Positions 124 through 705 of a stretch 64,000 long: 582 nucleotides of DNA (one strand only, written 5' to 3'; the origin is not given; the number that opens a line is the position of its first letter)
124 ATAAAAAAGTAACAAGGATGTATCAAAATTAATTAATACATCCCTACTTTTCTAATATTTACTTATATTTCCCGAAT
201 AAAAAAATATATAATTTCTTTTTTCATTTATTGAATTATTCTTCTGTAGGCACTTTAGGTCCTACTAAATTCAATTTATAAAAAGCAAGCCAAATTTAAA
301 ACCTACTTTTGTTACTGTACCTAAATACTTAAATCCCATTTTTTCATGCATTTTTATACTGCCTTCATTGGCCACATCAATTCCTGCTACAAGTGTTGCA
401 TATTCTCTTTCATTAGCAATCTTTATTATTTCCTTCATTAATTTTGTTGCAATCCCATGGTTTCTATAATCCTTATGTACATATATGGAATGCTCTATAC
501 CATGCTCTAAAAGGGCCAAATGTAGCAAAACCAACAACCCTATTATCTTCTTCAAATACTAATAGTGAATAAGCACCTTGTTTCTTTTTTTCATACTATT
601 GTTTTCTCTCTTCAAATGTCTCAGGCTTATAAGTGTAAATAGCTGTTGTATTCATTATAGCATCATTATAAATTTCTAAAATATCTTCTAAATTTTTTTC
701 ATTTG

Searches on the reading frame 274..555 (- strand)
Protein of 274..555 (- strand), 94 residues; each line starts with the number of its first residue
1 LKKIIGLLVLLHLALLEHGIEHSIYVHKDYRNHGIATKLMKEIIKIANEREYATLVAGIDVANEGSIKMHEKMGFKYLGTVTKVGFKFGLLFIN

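Call 37: search_protein_families(library=pfam, proteins=[window:274-555:-], max_evalue=1)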
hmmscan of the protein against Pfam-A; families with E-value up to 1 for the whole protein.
seq(94 aa): 12 families
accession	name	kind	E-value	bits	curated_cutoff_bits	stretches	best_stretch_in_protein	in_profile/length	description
PF00583.31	Acetyltransf_1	-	6e-16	59.2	20.7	1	3-75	43-116/116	Acetyltransferase (GNAT) family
PF13508.13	Acetyltransf_7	-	2.2e-11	44.4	27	1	3-76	13-83/84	Acetyltransferase (GNAT) domain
PF13420.13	Acetyltransf_4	-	3.9e-10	40.4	24.3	1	16-89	73-148/155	Acetyltransferase (GNAT) domain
PF13302.13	Acetyltransf_3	-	2.5e-09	38.4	25.4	1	5-76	66-138/138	Acetyltransferase (GNAT) domain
PF13673.13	Acetyltransf_10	-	8.7e-08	32.6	23.6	1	22-82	55-114/128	Acetyltransferase (GNAT) domain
PF08445.16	FR47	-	2.2e-07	31.2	22.1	1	22-78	25-80/86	FR47-like protein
PF12746.13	GNAT_acetyltran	-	3.3e-07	30.6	26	1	16-77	178-236/243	GNAT acetyltransferase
PF13880.12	Acetyltransf_13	-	0.00067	19.9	22.8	1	22-43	8-29/69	ESCO1/2 acetyl-transferase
PF13523.12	Acetyltransf_8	-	0.0011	19.1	27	1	24-82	85-144/145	Acetyltransferase (GNAT) domain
PF17013.11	Acetyltransf_15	-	0.0029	17.5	35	1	23-47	77-101/210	Putative acetyl-transferase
PF13527.13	Acetyltransf_9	-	0.0049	17.3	25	1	24-53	78-107/127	Acetyltransferase (GNAT) domain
PF14542.12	Acetyltransf_CG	-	0.025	15.2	30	1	24-52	30-58/80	GCN5-related N-acetyl-transferase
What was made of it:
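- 271..718 (-): GNAT acetyltransferase pseudogene (two fragments, 596-718 and 271-555). Pfam (call 37).
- Checked: The GNAT pseudogene is confirmed: fragment 271-555 matches Acetyltransf_1 at 6e-16 and fragment 596-718 matches weakly (call 37).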
